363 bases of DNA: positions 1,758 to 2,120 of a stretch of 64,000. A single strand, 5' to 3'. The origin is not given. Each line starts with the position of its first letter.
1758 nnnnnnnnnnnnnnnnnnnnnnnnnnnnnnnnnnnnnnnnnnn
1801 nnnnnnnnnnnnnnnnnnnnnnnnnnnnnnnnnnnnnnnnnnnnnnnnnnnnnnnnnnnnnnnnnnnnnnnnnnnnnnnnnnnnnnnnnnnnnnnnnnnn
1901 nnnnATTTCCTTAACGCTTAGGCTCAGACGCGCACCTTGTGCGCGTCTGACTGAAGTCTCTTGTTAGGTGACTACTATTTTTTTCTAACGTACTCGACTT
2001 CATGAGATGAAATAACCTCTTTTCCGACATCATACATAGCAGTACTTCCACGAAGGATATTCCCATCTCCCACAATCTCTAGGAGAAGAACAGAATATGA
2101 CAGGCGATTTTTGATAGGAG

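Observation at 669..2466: Candidate novel three-gene membrane-associated HEPN/DUF4145 cassette next to a TA module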

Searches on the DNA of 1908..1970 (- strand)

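Call 39: build_rna_model(alignment_id=A6, structure=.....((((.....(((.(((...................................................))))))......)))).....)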
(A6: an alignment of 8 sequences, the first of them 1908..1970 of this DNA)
Model R1 built from alignment A6 (8 sequences, 93 columns); structure: as given.
model positions 74; base pairs 10; branch points 0; effective number of sequences 8; information 0.716 bits per position. Calibrated on 0.2 Mb of random sequence (short: E-values are rough).
structure used (alignment columns):
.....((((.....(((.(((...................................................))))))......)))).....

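Call 40: search_with_rna_model(model_id=R1, sources=[L001, L002, L003, L006, L010, L012, L015, L016, L017, L019, L020], max_evalue=1, make_alignment=true)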
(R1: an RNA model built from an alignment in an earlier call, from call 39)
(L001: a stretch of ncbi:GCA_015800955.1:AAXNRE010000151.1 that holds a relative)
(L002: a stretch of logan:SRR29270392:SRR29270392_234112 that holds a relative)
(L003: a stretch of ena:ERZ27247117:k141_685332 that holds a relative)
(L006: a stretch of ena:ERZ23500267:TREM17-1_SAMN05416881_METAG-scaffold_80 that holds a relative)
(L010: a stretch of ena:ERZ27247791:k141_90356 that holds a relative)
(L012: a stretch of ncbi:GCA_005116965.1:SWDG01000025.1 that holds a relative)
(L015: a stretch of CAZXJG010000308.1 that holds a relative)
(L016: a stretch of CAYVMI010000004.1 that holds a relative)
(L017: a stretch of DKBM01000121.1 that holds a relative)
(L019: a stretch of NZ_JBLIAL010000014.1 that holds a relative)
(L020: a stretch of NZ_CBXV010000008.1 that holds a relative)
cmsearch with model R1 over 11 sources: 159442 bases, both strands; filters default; matches with E-value up to 1: 26.
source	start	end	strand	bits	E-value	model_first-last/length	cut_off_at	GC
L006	9744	9821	+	65.2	2.8e-14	1-74/74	no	0.59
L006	8565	8638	+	59.9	7.2e-13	1-74/74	no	0.55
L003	8578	8651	+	57.4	3.3e-12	1-74/74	no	0.51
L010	8582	8644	+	56.3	6.5e-12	1-74/74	no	0.57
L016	10582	10644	+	53.1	4.5e-11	1-74/74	no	0.57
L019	10570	10660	+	51.1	1.6e-10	1-74/74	no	0.58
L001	6279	6407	+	24.2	0.0021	1-74/74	no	0.45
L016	11790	11850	+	24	0.0024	1-74/74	no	0.56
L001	1128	1255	+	23.9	0.0026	1-74/74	no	0.45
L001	143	272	+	23.4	0.0035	1-74/74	no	0.46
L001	8896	9025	+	23.4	0.0036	1-74/74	no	0.47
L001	8220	8347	+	22.9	0.0048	1-74/74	no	0.42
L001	2190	2318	+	22.5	0.006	1-74/74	no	0.47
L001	576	703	+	22.2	0.0074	1-74/74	no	0.45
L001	6960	7087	+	21.5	0.011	1-74/74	no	0.46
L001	7415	7542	+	21.5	0.012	1-74/74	no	0.48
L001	5554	5684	+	20.7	0.018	1-74/74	no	0.44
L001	2732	2861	+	20.5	0.021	1-74/74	no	0.47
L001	5006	5131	+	19.5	0.038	1-74/74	no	0.5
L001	9497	9626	+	19.4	0.041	1-74/74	no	0.48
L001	4546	4673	+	19.1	0.05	1-74/74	no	0.48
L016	15229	15288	+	18.5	0.07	1-74/74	no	0.52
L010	9032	9115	+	18.1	0.089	1-74/74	no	0.46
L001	9983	10111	+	17.2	0.15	1-74/74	no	0.46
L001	10527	10653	+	17.2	0.15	1-74/74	no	0.46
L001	3933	4062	+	16.4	0.25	1-74/74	no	0.42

Alignment A7: 26 matches aligned to the model, 177 columns, each read 5' to 3' on its own strand. Consensus structure (alignment columns), stored with it:
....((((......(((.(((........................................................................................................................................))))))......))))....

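Call 41: search_with_rna_model(model_id=R1, source=window, max_evalue=10, filters=off)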
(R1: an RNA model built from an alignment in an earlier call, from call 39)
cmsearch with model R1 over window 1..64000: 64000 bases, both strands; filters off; matches with E-value up to 10: 14.
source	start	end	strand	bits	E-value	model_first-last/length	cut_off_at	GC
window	601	663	-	61.1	1.4e-13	1-74/74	no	0.48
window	1908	1970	-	59.9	2.9e-13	1-74/74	no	0.54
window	1262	1320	-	47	7.5e-10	1-74/74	no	0.42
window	33071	33096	-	12.3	1.2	1-74/74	no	0.23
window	49806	49849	+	12.3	1.3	1-74/74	no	0.36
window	7535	7555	+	11.5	2.1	1-74/74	no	0.48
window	37430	37493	-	11.4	2.1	1-74/74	no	0.33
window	36191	36212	+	9.9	5.5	1-74/74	no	0.23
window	601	663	+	9.7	6.2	1-74/74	no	0.48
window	2624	2644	+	9.6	6.5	1-74/74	no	0.1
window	3616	3663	-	9.2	8.1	1-74/74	no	0.42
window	33071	33096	+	9.2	8.6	1-74/74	no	0.23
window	15386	15404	+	9.1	9.1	1-74/74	no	0.32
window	15923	15947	-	9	9.5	1-74/74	no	0.48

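Call 42: build_rna_model(alignment_id=A7)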
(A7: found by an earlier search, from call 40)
Model R2 built from alignment A7 (26 sequences, 177 columns); structure: stored with the alignment.
model positions 126; base pairs 10; branch points 0; effective number of sequences 11.81; information 0.59 bits per position. Calibrated on 0.2 Mb of random sequence (short: E-values are rough).
structure used (alignment columns):
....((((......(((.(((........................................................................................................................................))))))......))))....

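Call 43: search_with_rna_model(model_id=R2, source=window, max_evalue=10, filters=off, show_alignments=3)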
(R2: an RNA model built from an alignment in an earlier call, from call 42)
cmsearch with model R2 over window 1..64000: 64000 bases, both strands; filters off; matches with E-value up to 10: 14.
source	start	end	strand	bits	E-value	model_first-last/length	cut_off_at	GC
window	1908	1970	-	31.4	8.6e-05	1-126/126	no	0.54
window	1262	1320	-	26.1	0.0012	1-126/126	no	0.42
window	601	663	-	25.5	0.0018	1-126/126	no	0.48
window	25497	25661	-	11.8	1.8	1-126/126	no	0.39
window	46670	46710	+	11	2.8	1-126/126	no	0.37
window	48288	48385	-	10.6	3.4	1-126/126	no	0.34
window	49806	49849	+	10.1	4.3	1-126/126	no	0.36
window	36191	36212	+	9.9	4.7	1-126/126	no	0.23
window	3616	3663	-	9.8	5.1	1-126/126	no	0.42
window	31467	31504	-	9.3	6.5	1-126/126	no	0.29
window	47317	47341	-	9.3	6.6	1-126/126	no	0.24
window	61548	61588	+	9.1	7.1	1-126/126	no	0.34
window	7535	7555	+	8.8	8.3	1-126/126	no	0.48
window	28745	28793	-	8.6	9.2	1-126/126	no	0.39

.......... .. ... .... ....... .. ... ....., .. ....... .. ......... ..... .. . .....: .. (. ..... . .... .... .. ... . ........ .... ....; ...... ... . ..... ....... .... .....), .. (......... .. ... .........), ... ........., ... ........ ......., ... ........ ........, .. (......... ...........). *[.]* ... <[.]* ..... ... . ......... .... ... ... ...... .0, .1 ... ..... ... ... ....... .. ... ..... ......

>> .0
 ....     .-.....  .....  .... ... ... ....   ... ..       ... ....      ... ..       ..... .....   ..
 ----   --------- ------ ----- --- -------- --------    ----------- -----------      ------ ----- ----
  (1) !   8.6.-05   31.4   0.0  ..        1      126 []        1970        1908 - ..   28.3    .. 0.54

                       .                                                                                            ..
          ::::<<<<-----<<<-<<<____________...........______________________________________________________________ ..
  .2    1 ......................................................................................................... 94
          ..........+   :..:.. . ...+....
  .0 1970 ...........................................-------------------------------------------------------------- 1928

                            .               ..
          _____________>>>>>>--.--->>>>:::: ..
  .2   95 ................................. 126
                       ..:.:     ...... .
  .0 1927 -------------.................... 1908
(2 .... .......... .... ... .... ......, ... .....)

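Call 61: search_with_rna_model(model_id=R1, sources=[L002, L021, L022, L023, L013, L014, L017, L015], max_evalue=10, filters=off)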
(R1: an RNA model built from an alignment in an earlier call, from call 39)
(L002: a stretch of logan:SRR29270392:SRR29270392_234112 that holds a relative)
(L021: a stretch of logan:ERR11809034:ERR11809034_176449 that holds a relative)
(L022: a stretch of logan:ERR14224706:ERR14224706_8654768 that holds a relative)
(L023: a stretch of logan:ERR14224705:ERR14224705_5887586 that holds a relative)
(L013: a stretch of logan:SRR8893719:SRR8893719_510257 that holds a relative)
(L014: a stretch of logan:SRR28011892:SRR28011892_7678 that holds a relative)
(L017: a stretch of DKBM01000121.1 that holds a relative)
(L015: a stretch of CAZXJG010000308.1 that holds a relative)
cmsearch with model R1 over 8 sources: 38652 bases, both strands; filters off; matches with E-value up to 10: 4.
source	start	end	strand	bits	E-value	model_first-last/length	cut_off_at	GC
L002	1715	1735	+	13.7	0.32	1-74/74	no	0.33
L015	941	1077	+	9.8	3.4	1-74/74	no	0.36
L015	2565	2580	+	9.2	5.1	1-74/74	no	0.25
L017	9200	9232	+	8.8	6.5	22-54/74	no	0.7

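Call 78: search_with_rna_model(model_id=R1, sources=[L024, L025, L026, L027, L028, L029, L030, L031, L032, L033, L034, L035, L036, L037, L038, L039, L040, L041, L042, L043, L044, L045, L046, L047, L048, L049, L050, L051, L052, L053, L054, L055, L056, L057, L058, L059, L060, L061, L062, L063, L064, L065, L066, L067, L068, L069, L070, L071, L072, L073, L074, L075, L076, L077, L078, L079, L080, L081, L082, L083, L084, L085, L086, L087, L088, L089, L090, L091, L092, L093, L094, L095, L096, L097, L098, L099, L100, L101, L102, L103], max_evalue=1)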
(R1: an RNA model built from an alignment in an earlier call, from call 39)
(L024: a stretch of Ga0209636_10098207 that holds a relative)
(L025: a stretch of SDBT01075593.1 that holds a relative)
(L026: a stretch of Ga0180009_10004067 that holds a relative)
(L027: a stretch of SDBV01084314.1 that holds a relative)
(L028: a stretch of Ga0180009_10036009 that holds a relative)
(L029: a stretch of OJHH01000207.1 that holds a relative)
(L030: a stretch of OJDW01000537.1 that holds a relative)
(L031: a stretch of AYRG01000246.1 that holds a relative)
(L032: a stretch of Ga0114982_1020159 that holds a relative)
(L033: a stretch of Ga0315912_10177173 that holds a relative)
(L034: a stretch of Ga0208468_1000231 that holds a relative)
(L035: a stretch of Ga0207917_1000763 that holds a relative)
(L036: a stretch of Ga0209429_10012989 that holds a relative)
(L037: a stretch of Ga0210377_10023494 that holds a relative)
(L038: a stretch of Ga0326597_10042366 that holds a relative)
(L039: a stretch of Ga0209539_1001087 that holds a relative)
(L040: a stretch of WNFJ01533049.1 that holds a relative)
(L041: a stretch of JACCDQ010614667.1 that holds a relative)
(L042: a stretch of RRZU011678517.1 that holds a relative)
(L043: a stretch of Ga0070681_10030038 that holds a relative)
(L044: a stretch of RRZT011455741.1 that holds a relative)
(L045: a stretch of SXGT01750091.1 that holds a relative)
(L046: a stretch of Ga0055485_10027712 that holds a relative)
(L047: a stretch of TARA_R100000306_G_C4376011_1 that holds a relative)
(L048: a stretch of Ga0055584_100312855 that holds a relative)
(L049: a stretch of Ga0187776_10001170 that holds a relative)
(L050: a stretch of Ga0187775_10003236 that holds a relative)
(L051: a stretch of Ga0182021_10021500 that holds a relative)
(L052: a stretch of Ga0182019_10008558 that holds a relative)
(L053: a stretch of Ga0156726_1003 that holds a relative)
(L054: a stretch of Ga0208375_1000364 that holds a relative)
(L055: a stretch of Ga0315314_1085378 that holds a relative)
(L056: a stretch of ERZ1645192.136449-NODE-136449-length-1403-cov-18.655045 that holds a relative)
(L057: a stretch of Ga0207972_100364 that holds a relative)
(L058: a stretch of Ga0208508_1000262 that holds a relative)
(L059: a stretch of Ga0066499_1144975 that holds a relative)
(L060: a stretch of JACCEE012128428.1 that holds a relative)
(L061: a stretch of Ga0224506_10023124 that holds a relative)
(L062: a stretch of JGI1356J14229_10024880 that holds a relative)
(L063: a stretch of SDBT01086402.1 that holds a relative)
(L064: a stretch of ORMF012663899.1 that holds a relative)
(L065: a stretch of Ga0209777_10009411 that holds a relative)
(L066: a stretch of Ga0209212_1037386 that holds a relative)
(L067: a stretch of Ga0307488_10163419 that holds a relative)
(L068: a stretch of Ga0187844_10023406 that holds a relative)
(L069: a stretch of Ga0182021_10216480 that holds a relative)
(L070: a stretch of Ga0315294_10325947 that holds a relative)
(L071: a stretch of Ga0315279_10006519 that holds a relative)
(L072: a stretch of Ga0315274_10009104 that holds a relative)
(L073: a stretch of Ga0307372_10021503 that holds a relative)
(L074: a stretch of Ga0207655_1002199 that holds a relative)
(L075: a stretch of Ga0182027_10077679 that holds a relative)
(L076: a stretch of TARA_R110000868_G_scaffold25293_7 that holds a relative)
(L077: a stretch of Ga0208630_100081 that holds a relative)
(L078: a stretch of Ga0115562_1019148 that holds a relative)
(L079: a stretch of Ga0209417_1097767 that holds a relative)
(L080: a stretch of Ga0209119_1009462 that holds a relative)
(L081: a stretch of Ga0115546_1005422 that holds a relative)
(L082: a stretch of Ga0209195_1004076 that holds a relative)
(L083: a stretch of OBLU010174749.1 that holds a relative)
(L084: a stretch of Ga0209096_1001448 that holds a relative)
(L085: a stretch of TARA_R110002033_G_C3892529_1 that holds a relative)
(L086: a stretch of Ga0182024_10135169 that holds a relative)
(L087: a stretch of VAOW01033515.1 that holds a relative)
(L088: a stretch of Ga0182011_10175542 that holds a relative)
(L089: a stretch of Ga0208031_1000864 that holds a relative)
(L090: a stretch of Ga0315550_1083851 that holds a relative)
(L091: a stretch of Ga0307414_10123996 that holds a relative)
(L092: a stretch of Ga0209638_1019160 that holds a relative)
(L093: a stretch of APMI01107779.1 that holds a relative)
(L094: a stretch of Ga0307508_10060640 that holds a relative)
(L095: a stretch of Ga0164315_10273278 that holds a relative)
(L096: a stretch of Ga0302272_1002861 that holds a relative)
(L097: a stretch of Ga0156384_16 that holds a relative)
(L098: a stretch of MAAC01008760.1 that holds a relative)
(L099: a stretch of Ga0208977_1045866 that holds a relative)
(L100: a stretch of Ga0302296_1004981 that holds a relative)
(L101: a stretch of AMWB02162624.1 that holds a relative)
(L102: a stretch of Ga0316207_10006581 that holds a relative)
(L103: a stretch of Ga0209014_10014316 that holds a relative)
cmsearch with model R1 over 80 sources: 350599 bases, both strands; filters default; matches with E-value up to 1: 82.
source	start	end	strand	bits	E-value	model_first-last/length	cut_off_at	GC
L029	5744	5821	+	65.2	6.2e-14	1-74/74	no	0.59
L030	2274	2351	+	65.2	6.2e-14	1-74/74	no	0.59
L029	4565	4638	+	59.9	1.6e-12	1-74/74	no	0.55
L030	1095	1168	+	59.9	1.6e-12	1-74/74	no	0.55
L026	4578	4651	+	57.4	7.4e-12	1-74/74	no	0.51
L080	514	588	+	41.2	1.5e-07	1-74/74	no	0.53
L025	4303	4362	+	39.5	4.3e-07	1-74/74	no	0.53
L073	5078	5142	+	38.3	8.8e-07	1-74/74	no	0.55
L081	272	358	+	37.5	1.4e-06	1-74/74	no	0.49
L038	3911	3973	+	37.5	1.4e-06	1-74/74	no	0.68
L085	4310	4370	+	36.7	2.3e-06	1-74/74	no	0.48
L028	611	676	+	34.6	8.5e-06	1-74/74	no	0.58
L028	1645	1719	+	33.1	2.1e-05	1-74/74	no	0.49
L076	103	181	+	32.9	2.3e-05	1-74/74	no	0.52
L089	2472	2548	+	32.9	2.3e-05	1-74/74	no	0.47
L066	755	831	+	32.2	3.5e-05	1-74/74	no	0.64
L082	527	588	+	31.7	4.9e-05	1-74/74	no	0.47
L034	5144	5205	+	31.6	5.2e-05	1-74/74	no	0.58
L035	1221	1282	+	31.6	5.2e-05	1-74/74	no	0.58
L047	2707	2769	+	31.2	6.8e-05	1-74/74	no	0.65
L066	1425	1502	+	31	7.6e-05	1-74/74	no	0.6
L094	451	512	+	30.7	8.9e-05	1-74/74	no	0.6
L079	818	893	+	30.7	8.9e-05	1-74/74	no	0.43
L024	992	1064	+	30.3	0.00012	1-74/74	no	0.56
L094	2573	2634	+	29.7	0.00016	1-74/74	no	0.6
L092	1447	1523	+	29.7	0.00017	1-74/74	no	0.55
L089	2063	2140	+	29.1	0.00024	1-74/74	no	0.51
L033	598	687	+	28.9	0.00028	1-74/74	no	0.57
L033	225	314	+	28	0.00048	1-74/74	no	0.6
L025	3499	3562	+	27.9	0.0005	1-74/74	no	0.61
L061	318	379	+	27.7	0.00058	1-74/74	no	0.48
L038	251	312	+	26.8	0.00098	1-74/74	no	0.63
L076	2471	2548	+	26.7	0.001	1-74/74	no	0.55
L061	789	854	+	26.6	0.0011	1-74/74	no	0.53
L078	87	142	+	26.1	0.0015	1-74/74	no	0.62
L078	3214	3305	+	26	0.0016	1-74/74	no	0.54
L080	4559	4650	+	26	0.0016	1-74/74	no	0.54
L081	4559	4650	+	26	0.0016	1-74/74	no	0.54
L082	4559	4650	+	26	0.0016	1-74/74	no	0.54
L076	728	805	+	25.8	0.0018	1-74/74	no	0.55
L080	1420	1487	+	25.7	0.0019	1-74/74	no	0.63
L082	1420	1487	+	25.7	0.0019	1-74/74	no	0.63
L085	3890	3975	+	25.6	0.002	1-74/74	no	0.45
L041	1952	2016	+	25.4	0.0022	1-74/74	no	0.6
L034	3091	3191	+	25.1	0.0027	1-74/74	no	0.55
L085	664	791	+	24.3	0.0046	1-74/74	no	0.48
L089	3138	3187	+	24.1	0.005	1-74/74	no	0.4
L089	3543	3644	+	24.1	0.0051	1-74/74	no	0.5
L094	1479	1540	+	24.1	0.0052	1-74/74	no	0.6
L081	1416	1487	+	24.1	0.0052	1-74/74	no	0.58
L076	1389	1466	+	23.8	0.0061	1-74/74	no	0.55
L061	3023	3088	+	23.8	0.0061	1-74/74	no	0.55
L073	2407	2465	-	23.6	0.0069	1-74/74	no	0.58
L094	3180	3241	+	22.9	0.011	1-74/74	no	0.55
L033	1055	1144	+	22.9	0.011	1-74/74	no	0.61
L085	1951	2050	+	22.5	0.014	1-74/74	no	0.51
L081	761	834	+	22.4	0.014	1-74/74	no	0.55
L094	931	992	+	22.4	0.014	1-74/74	no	0.58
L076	2966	3044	+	22.3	0.015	1-74/74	no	0.54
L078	1185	1234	+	22.2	0.016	1-74/74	no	0.56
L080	2530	2579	+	22.2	0.016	1-74/74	no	0.56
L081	2530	2579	+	22.2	0.016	1-74/74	no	0.56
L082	2530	2579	+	22.2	0.016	1-74/74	no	0.56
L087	717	790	+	21.8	0.021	1-74/74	no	0.57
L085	3215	3300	+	21.8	0.021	1-74/74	no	0.53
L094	1922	2001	+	20.6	0.042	1-74/74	no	0.64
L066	11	87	+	20.5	0.045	1-74/74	no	0.64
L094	1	42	+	19.9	0.067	22-74/74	5'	0.67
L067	649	755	+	19.4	0.089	1-74/74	no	0.49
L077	5224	5315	+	19.2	0.1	1-74/74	no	0.46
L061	1823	1895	+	18.9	0.12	1-74/74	no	0.52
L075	2045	2185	+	18.9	0.12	1-74/74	no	0.43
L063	2020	2107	+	18.9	0.12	1-74/74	no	0.52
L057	1114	1184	+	18.7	0.14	1-74/74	no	0.59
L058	1114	1184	+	18.7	0.14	1-74/74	no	0.59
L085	1051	1152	+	18.2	0.19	1-74/74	no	0.45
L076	1707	1784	+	18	0.21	1-74/74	no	0.54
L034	4570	4676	+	17.8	0.24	1-74/74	no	0.5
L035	647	753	+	17.8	0.24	1-74/74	no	0.5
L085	2419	2527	+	17.7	0.26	1-74/74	no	0.43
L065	5466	5522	+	17.7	0.26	1-74/74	no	0.53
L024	311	402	+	17.5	0.28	1-74/74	no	0.65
